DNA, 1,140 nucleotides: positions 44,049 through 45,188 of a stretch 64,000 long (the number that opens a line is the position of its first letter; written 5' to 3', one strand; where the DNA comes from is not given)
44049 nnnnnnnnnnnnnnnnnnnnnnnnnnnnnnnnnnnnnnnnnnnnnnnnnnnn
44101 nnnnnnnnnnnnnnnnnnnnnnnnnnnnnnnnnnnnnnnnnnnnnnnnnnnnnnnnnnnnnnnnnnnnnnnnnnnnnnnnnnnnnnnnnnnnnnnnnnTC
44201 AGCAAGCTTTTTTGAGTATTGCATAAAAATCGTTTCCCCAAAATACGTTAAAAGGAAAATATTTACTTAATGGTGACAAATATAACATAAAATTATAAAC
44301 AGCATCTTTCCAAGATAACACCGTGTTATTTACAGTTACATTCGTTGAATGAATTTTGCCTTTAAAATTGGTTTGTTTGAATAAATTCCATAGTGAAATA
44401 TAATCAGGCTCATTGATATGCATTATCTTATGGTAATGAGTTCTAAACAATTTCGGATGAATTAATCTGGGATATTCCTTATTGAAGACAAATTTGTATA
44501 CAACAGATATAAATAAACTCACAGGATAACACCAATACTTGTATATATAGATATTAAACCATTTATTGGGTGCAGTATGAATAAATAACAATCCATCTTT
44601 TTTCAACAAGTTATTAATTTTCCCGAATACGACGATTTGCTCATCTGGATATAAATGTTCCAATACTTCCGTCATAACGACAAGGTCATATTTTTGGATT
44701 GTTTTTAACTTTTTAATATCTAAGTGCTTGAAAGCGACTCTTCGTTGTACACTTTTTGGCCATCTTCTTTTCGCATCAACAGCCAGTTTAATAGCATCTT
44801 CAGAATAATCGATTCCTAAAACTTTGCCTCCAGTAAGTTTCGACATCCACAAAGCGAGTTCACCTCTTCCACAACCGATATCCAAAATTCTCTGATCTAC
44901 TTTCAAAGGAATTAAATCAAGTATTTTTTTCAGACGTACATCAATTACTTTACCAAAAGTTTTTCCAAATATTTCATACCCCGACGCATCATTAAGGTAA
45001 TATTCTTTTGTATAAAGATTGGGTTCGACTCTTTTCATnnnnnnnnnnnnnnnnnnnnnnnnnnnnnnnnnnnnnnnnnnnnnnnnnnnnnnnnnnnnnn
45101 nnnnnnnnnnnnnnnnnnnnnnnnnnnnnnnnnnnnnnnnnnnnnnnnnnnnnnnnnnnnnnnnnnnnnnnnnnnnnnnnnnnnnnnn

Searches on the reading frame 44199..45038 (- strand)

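Call 23: search_protein_families(library=pfam, proteins=[window:44199-45038:-], max_evalue=0.001)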
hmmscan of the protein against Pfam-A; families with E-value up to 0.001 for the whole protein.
window:44199-45038:- (279 aa): 17 families
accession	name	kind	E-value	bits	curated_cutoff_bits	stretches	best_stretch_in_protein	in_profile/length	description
PF13489.12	Methyltransf_23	-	2.1e-17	63.8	27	1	38-226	12-160/164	Methyltransferase domain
PF08242.18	Methyltransf_12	-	5e-17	62.9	30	1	52-151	1-98/98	Methyltransferase domain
PF13847.12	Methyltransf_31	-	1.4e-16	61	27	1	47-156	3-112/145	Methyltransferase domain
PF13649.12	Methyltransf_25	-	5.1e-16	59.6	27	1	51-149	1-97/97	Methyltransferase domain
PF08241.18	Methyltransf_11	-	2.4e-14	54.2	21.2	1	52-153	1-95/95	Methyltransferase domain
PF02353.26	CMAS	-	1.2e-12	48.2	27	1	35-156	50-167/273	Mycolic acid cyclopropane synthetase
PF01739.24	CheR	-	5.6e-07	29.6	27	1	89-153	108-173/195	CheR methyltransferase, SAM binding domain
PF05175.20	MTS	-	1.8e-06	28.1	23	1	37-122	21-104/170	Methyltransferase small domain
PF05401.17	NodS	-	2e-06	28.3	24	1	35-153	30-144/201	Nodulation protein S (NodS)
PF06325.19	PrmA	-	2.9e-06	27.4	22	1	46-132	160-245/296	Ribosomal protein L11 methyltransferase (PrmA)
PF03848.20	TehB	-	3.9e-06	26.9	20.4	1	49-136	32-115/193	Tellurite resistance protein TehB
PF08003.17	Methyltransf_9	-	4.9e-06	26.2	23.8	1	36-155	104-219/315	Protein of unknown function (DUF1698)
PF01135.25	PCMT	-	4.1e-05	23.9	20.3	1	38-107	64-132/210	Protein-L-isoaspartate(D-aspartate) O-methyltransferase (PCMT)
PF05724.17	TPMT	-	0.00019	21.6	26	1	35-109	25-97/218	Thiopurine S-methyltransferase (TPMT)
PF07021.18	MetW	-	0.00025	21.2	21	1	38-128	6-87/193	Methionine biosynthesis protein MetW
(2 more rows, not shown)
